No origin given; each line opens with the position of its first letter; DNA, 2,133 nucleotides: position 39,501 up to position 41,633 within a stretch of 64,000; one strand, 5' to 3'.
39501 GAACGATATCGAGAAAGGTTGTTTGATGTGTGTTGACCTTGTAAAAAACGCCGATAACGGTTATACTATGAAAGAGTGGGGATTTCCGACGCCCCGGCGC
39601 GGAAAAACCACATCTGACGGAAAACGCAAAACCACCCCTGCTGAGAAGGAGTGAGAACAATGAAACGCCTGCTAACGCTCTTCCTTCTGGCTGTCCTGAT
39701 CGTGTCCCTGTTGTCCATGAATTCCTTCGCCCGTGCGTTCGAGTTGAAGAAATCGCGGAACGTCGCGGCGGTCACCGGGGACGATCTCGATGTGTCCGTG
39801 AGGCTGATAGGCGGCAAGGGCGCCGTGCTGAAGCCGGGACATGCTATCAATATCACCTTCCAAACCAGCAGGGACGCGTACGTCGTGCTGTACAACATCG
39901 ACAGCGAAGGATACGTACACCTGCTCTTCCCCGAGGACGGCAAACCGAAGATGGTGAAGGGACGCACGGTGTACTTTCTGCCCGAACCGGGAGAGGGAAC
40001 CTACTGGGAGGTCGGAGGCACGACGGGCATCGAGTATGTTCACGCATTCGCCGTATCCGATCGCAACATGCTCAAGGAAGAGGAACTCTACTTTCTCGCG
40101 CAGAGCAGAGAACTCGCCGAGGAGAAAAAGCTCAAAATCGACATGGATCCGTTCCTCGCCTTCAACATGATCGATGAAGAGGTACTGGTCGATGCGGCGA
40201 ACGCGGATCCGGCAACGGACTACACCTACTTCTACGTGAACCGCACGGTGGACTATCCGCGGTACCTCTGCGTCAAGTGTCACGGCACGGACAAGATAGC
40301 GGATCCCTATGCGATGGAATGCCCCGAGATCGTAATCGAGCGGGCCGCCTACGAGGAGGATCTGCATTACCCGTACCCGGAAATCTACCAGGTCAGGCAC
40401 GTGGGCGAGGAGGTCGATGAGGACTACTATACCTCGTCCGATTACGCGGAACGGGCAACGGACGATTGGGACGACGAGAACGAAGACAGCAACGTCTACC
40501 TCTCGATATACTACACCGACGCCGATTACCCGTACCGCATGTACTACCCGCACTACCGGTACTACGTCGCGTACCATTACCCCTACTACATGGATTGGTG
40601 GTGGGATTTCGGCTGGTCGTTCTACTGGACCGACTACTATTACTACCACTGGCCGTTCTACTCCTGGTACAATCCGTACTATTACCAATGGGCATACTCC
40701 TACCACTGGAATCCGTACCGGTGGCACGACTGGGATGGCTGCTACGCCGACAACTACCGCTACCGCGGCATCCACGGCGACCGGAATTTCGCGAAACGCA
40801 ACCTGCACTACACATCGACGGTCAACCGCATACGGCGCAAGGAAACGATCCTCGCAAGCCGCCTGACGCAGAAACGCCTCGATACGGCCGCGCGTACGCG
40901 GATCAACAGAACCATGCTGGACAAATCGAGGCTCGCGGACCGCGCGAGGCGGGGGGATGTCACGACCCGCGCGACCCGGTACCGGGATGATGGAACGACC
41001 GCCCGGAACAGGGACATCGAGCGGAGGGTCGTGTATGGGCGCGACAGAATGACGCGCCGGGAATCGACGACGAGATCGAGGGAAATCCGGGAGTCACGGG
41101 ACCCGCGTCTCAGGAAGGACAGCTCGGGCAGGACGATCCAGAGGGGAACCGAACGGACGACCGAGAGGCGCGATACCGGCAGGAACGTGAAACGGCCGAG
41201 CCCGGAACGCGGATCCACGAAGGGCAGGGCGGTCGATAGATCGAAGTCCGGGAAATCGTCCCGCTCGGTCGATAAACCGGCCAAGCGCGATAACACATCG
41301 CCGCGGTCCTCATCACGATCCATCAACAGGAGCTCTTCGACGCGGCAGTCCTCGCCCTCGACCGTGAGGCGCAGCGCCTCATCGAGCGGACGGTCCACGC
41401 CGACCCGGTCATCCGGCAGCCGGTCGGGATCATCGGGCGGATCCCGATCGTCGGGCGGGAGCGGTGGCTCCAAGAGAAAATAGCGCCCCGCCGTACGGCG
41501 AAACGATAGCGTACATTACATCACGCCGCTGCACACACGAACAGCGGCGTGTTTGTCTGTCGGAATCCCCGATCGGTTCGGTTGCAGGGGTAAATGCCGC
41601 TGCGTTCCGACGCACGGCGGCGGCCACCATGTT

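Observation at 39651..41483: Secreted protein with DUF4384-like domain, a Tyr/Trp-rich aromatic block and a ~270-aa Arg/Ser/Thr-rich basic tail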

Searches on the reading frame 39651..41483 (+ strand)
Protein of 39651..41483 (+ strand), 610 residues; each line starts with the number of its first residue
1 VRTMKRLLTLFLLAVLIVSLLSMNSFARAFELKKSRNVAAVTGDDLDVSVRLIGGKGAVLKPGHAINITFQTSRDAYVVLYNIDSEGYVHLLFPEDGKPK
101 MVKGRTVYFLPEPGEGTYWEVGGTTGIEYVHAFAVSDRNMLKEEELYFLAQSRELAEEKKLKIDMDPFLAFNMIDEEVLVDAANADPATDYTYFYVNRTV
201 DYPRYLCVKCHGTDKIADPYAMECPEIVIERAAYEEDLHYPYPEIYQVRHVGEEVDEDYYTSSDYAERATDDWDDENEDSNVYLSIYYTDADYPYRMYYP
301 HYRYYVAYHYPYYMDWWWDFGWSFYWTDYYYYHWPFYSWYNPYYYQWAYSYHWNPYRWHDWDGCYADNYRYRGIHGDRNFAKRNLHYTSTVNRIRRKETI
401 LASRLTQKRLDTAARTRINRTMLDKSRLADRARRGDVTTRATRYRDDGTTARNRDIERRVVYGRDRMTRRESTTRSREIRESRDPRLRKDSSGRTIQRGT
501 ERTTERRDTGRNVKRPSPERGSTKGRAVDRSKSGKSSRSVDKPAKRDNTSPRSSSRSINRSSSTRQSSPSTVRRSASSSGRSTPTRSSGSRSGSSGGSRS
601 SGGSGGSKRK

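Call 3: search_protein_families(library=pfam, proteins=[window:39651-41483:+], max_evalue=1)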
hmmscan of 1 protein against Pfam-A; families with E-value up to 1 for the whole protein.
window:39651-41483:+ (610 aa): 1 family
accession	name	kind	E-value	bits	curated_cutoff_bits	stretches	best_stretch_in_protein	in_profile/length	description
PF14326.11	DUF4384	-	2.3e-13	50.4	27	1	60-134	2-77/81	Domain of unknown function (DUF4384)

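Call 4: search_protein_families(library=ncbifam, proteins=[window:39651-41483:+], max_evalue=1)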
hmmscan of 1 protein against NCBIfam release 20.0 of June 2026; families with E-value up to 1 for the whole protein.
window:39651-41483:+ (610 aa): 0 families

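Call 6: find_homologous_proteins(query=window:39660-41483:+, max_evalue=0.001)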
Query window:39660-41483:+ (607 aa): 107 proteins with E <= 0.001 among 8000 candidates.
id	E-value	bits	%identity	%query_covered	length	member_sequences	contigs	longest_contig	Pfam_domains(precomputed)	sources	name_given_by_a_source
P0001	0.0e+0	1395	100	100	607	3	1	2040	PF14326.12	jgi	-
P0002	0.0e+0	1067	81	89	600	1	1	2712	PF14326.12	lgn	-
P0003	0.0e+0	1059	78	89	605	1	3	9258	PF14326.12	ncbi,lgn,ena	-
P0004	4.3e-271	919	71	94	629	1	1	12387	PF14326.12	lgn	-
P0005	4.2e-270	916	67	89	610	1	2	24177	PF14326.12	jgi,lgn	jgi:hypothetical protein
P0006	1.5e-188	647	53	82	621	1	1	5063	PF14326.12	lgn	-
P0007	4.1e-181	622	53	91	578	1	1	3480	PF14326.12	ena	-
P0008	1.5e-179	617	52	83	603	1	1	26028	PF14326.12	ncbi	-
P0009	9.5e-179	614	54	83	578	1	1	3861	PF14326.12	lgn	-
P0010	8.9e-177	608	53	80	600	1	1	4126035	PF14326.12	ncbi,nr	ncbi:MAG: DUF4384 domain-containing protein [bacterium]|nr:MAG: DUF4384 domain-containing protein [b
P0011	3.1e-168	579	49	89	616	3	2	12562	PF14326.12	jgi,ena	-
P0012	5.9e-158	545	47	87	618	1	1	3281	PF14326.12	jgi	jgi:hypothetical protein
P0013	1.3e-154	534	46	91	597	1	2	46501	PF14326.12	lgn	-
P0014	6.6e-154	532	47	88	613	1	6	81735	PF14326.12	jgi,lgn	jgi:hypothetical protein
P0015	5.8e-153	529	48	79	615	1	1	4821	PF14326.12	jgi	-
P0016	1.2e-152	528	49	76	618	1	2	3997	PF14326.12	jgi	jgi:hypothetical protein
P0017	3.5e-152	526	45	91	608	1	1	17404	PF14326.12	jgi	-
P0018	3.7e-151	523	47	85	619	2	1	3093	PF14326.12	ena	-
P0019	1.6e-150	521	47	83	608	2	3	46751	PF14326.12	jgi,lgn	jgi:hypothetical protein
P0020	3.0e-150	520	47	78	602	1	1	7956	PF14326.12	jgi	jgi:hypothetical protein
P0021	8.8e-150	518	43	96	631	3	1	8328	PF14326.12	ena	-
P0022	6.6e-148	512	42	93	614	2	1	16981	PF14326.12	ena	-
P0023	1.8e-147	511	45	93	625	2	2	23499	PF14326.12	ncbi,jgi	-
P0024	1.3e-146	508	46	90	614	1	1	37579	PF14326.12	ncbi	-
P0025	1.7e-145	504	40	98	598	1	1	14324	PF14326.12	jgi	jgi:hypothetical protein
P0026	5.3e-145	503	46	89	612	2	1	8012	PF14326.12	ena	-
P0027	1.6e-142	494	43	96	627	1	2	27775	PF14326.12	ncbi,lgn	-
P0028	2.4e-140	487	42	96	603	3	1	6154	PF14326.12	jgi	-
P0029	2.6e-140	487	46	89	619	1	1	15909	PF14326.12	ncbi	-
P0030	7.1e-138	479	43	97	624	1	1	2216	PF14326.12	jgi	-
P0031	6.0e-137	476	44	93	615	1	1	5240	PF14326.12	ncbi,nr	ncbi:MAG: DUF4384 domain-containing protein [Candidatus Krumholzibacteriota bacterium]|nr:DUF4384 do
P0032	8.0e-137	476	48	74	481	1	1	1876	PF14326.12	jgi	-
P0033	2.6e-135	471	44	96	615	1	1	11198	PF14326.12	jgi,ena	-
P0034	4.8e-135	470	43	87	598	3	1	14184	PF14326.12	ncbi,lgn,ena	-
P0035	7.3e-135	469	44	94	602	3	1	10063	PF14326.12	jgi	-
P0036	3.5e-134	467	42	95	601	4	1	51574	PF14326.12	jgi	-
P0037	3.9e-134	467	42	89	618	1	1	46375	PF14326.12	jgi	jgi:hypothetical protein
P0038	7.4e-134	466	43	100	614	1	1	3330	PF14326.12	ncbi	-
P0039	8.1e-134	466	43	91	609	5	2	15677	PF14326.12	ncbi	-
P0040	1.2e-133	465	44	81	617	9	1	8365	PF14326.12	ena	-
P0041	1.4e-133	465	45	94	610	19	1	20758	PF14326.12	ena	-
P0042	1.1e-132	462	42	99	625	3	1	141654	PF14326.12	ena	-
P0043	5.3e-132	460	43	83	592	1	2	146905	PF14326.12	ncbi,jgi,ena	-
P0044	1.1e-131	459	42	96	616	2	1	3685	PF14326.12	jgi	jgi:hypothetical protein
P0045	2.7e-131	457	38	97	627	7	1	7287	PF14326.12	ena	-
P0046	3.7e-131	457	43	91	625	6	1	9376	PF14326.12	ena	-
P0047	6.7e-131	456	42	99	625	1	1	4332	PF14326.12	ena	-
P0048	5.4e-130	453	41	92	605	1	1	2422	PF14326.12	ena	-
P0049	2.4e-129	451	39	100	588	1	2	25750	PF14326.12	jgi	jgi:hypothetical protein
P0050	2.9e-129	451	45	70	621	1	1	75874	PF14326.12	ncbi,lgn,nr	ncbi:MAG: DUF4384 domain-containing protein [Candidatus Krumholzibacteriota bacterium]|nr:DUF4384 do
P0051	2.5e-128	448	40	92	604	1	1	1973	PF14326.12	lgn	-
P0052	5.9e-128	446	44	79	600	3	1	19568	PF14326.12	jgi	jgi:hypothetical protein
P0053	2.0e-127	445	43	88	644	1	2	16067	PF14326.12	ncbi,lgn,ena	-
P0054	2.4e-126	441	42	99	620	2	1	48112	PF14326.12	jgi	jgi:hypothetical protein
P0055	1.6e-125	438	40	92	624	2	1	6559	PF14326.12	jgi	-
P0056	1.9e-125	438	41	95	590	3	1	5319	PF14326.12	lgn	-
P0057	2.1e-125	438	41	93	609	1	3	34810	PF14326.12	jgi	jgi:hypothetical protein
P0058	2.5e-124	434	40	95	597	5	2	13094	PF14326.12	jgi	jgi:hypothetical protein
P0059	1.8e-123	432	41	97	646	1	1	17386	PF14326.12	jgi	jgi:hypothetical protein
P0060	2.6e-123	431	41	89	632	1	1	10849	PF14326.12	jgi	jgi:hypothetical protein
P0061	4.8e-122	427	39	100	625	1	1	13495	PF14326.12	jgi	jgi:hypothetical protein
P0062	6.9e-122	426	42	96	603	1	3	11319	PF14326.12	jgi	jgi:hypothetical protein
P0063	1.5e-121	425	39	94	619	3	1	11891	PF14326.12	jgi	jgi:hypothetical protein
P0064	2.5e-121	424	38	91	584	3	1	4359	PF14326.12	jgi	jgi:hypothetical protein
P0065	5.7e-120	420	41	92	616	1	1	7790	PF14326.12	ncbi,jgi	ncbi:MAG: DUF4384 domain-containing protein [Candidatus Krumholzibacteriaceae bacterium]|jgi:hypothe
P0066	2.0e-118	415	41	91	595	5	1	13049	PF14326.12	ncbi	-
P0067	1.3e-117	412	39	100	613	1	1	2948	PF14326.12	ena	-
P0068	1.7e-117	412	42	96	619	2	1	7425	PF14326.12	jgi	jgi:hypothetical protein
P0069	2.2e-116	408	39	87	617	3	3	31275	PF14326.12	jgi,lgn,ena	jgi:hypothetical protein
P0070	5.0e-116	407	40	94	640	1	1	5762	PF14326.12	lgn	-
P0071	9.3e-116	406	41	89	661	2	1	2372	PF14326.12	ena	-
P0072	2.3e-115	405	43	97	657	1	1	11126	PF14326.12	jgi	-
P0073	4.7e-114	400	-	-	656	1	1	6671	PF14326.12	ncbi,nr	ncbi:MAG TPA: DUF4384 domain-containing protein [Candidatus Krumholzibacterium sp.]|nr:DUF4384 domai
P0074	8.5e-114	400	38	94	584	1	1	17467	PF14326.12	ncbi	-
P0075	5.4e-113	397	43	88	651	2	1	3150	PF14326.12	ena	-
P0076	2.0e-112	395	41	89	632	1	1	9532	PF14326.12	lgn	-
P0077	2.9e-112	395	40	97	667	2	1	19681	PF14326.12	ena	-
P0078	5.6e-112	394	39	91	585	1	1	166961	PF14326.12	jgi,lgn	-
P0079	5.8e-112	394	25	37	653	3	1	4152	PF14326.12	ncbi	-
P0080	6.0e-112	393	42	93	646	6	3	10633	PF14326.12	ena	-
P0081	1.2e-111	392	39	89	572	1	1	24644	PF14326.12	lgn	-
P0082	1.3e-111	392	50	50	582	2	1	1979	PF14326.12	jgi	-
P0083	3.1e-111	391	42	93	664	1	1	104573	PF14326.12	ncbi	-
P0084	7.1e-111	390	40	94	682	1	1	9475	PF14326.12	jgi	jgi:hypothetical protein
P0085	8.3e-111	390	41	88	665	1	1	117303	PF14326.12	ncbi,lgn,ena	-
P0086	1.0e-110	389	42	91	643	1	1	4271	PF14326.12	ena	-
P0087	1.3e-110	389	43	87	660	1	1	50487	PF14326.12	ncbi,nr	ncbi:MAG: DUF4384 domain-containing protein [Candidatus Krumholzibacteria bacterium]|nr:DUF4384 doma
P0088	5.3e-110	387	41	89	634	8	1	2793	PF14326.12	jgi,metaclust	metaclust:\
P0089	2.0e-109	385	40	93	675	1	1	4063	PF14326.12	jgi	jgi:hypothetical protein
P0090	6.2e-109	384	41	96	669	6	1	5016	PF14326.12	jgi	jgi:hypothetical protein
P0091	8.4e-108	380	40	94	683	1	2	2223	PF14326.12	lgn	-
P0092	1.5e-107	379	43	74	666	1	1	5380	PF14326.12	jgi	jgi:hypothetical protein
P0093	2.4e-106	375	42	88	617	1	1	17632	PF14326.12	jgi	jgi:hypothetical protein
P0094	4.9e-106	374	38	95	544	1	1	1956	PF14326.12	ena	-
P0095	2.1e-105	372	40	99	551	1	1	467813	PF14326.12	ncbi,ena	-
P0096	4.1e-105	371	42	88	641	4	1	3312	PF14326.12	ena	-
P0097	5.1e-105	371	39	98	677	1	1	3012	PF14326.12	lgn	-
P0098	1.2e-104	369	39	93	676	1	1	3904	PF14326.12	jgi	jgi:hypothetical protein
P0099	2.4e-104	368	50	56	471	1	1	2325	PF14326.12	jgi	jgi:hypothetical protein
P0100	6.4e-104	367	57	45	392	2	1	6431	PF14326.12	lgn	-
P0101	1.2e-99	353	40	88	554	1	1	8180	PF14326.12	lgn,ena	-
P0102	4.7e-99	351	36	100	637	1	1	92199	PF14326.12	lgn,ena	-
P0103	3.9e-92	328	38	94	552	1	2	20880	PF14326.12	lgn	-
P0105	2.6e-83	299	52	43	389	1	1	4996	PF14326.12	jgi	jgi:hypothetical protein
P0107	9.4e-43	165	29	94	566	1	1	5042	PF14326.12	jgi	jgi:hypothetical protein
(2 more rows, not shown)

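Call 14: find_encoding_contigs(protein=P0010, flank=10000, max_places=2)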
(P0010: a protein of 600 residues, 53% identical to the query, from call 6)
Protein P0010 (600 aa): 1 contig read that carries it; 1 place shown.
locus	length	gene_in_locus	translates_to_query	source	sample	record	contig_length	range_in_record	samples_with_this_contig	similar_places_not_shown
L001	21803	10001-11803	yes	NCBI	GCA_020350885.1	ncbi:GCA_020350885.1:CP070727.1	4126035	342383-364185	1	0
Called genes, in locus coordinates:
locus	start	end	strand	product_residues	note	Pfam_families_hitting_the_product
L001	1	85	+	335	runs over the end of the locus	PF12705:PDDEXK_1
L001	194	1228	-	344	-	PF13623:SurA_N_2 (weak), PF13624:SurA_N_3, PF09312:SurA_N (weak), PF13145:Rotamase_2, PF13616:Rotamase_3, PF00639:Rotamase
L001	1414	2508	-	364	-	PF17396:DUF1611_N, PF07755:DUF1611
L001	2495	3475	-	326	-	PF01595:CNNM, PF00571:CBS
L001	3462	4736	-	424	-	PF01595:CNNM, PF00571:CBS (weak), PF03471:CorC_HlyC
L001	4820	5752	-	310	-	PF07989:Cnn_1N (faint), PF13174:TPR_6 (faint), PF13525:YfiO (weak)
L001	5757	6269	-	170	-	PF00691:OmpA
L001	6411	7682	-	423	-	PF00930:DPPIV_N (faint), PF26550:Tricorn_2nd, PF26549:Tricorn_N (weak), PF26550:Tricorn_2nd, PF26549:Tricorn_N, PF07676:PD40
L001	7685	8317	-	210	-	PF13103:TonB_2, PF03544:TonB_C (weak)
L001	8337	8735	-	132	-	PF02472:ExbD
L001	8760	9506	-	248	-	PF01618:MotA_ExbB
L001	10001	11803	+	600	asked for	PF14326:DUF4384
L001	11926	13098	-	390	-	PF00291:PALP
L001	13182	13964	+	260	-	PF02578:Cu-oxidase_4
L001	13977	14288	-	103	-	PF01910:Thiamine_BP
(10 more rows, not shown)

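Call 16: find_encoding_contigs(protein=P0095, flank=8000, max_places=1)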
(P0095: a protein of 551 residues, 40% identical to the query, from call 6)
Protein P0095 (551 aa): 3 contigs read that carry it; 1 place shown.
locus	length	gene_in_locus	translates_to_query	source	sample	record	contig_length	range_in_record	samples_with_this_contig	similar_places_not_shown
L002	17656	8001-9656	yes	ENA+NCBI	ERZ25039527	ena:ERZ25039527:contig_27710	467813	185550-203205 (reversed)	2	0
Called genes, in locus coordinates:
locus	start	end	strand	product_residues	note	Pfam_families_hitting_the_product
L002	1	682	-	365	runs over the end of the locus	PF17396:DUF1611_N, PF07755:DUF1611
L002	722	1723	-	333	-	PF01595:CNNM, PF00571:CBS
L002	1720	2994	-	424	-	PF01595:CNNM, PF00571:CBS, PF03471:CorC_HlyC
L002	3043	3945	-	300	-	PF13428:TPR_14 (faint), PF13525:YfiO, PF13174:TPR_6 (faint)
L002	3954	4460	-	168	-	PF00691:OmpA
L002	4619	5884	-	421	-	PF00930:DPPIV_N (faint), PF26550:Tricorn_2nd, PF26549:Tricorn_N, PF07676:PD40, PF26550:Tricorn_2nd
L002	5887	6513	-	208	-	PF13103:TonB_2, PF03544:TonB_C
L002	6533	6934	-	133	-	PF02472:ExbD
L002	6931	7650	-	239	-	PF01618:MotA_ExbB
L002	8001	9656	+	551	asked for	PF14326:DUF4384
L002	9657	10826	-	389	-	PF00291:PALP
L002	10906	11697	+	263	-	PF02578:Cu-oxidase_4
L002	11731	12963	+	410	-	PF00155:Aminotran_1_2, PF01041:DegT_DnrJ_EryC1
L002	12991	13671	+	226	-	-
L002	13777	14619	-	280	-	PF13801:Metal_resist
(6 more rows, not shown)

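Call 17: find_encoding_contigs(protein=P0078, flank=8000, max_places=1)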
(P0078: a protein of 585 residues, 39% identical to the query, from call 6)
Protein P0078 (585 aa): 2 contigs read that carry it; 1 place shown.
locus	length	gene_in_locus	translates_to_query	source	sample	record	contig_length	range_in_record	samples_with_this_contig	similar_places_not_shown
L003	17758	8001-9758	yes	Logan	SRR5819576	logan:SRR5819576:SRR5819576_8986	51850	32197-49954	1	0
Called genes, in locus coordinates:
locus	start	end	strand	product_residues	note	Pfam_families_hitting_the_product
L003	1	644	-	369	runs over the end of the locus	PF17396:DUF1611_N, PF07755:DUF1611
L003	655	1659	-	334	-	PF01595:CNNM, PF00571:CBS (weak)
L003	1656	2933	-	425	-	PF01595:CNNM, PF00571:CBS (weak), PF03471:CorC_HlyC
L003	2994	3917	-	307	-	PF13428:TPR_14 (faint), PF13525:YfiO (faint), PF13174:TPR_6 (faint), PF13432:TPR_16 (faint)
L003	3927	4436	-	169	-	PF00691:OmpA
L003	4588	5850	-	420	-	PF04052:TolB_N (faint), PF00930:DPPIV_N (faint), PF26549:Tricorn_N, PF07676:PD40, PF26550:Tricorn_2nd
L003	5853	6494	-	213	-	PF06519:TolA (weak), PF13103:TonB_2, PF03544:TonB_C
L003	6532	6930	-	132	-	PF02472:ExbD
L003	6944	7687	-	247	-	PF01618:MotA_ExbB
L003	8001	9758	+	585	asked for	PF14326:DUF4384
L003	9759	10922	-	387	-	PF00291:PALP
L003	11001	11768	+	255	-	PF02578:Cu-oxidase_4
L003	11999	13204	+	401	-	PF00155:Aminotran_1_2, PF01041:DegT_DnrJ_EryC1 (weak)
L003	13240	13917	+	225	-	-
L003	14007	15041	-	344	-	PF13801:Metal_resist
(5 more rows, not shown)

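Call 18: find_encoding_contigs(protein=P0083, flank=8000, max_places=1)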
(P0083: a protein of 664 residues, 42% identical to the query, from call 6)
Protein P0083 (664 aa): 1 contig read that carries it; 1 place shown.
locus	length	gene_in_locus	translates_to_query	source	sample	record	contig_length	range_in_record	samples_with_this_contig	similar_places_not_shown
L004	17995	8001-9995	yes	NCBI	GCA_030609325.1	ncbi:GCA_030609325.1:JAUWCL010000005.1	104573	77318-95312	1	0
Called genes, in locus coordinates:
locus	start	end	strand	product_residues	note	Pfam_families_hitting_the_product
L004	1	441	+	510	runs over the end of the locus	PF00221:Lyase_aromatic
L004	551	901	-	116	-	-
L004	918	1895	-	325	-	PF01595:CNNM, PF00571:CBS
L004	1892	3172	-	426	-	PF01595:CNNM, PF00571:CBS, PF03471:CorC_HlyC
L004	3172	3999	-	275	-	PF13525:YfiO (weak), PF13174:TPR_6 (faint)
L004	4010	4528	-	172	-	PF00691:OmpA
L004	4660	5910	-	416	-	PF00930:DPPIV_N (faint), PF26550:Tricorn_2nd, PF26549:Tricorn_N, PF07676:PD40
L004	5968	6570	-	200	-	PF13103:TonB_2, PF03544:TonB_C (weak)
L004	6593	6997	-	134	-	PF02472:ExbD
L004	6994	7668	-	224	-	PF01618:MotA_ExbB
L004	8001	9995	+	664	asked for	PF14326:DUF4384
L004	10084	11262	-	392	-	PF00291:PALP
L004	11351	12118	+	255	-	PF02578:Cu-oxidase_4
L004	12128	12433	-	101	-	PF01910:Thiamine_BP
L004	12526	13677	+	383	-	PF00155:Aminotran_1_2, PF01041:DegT_DnrJ_EryC1 (weak)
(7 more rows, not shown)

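Call 21: predict_structure(alignment_id=A1)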
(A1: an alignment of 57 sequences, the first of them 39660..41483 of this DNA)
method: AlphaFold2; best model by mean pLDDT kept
length: 607 residues; sequences in the alignment: 57
mean_pLDDT: 54.8   pTM: 0.44
mean pLDDT of the five models: 54.8, 54.7, 54.7, 53.2, 49.8
residues with pLDDT >= 90: 119; 70-90: 73; 50-70: 48; < 50: 367
segments of 3 or more residues with pLDDT < 50: 22-39, 197-203, 223-384, 411-415, 435-607
pLDDT, mean of each block of 10 residues (from residue 1): 87 82 42 45 90 86 93 97 94 96 93 83 92 96 94 92 91 91 92 62 51 54 43 42 44 39 38 38 28 30 30 31 29 30 30 32 35 31 53 75 65 53 78 46 29 25 34 37 39 37 36 38 41 40 35 38 36 37 34 35 37
secondary structure, 60 per line:
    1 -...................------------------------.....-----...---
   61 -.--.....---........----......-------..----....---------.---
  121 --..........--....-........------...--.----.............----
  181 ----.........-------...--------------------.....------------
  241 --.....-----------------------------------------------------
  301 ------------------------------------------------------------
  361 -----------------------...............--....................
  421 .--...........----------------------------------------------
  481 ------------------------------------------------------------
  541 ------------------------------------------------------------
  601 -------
elements in order: H2-20 E45-49 E55-57 E65-69 E73-80 E85-90 E104-107 E123-132 H140-147 H164-175 E185-193 E224-228 E243-247 H384-398 H401-421 H424-434
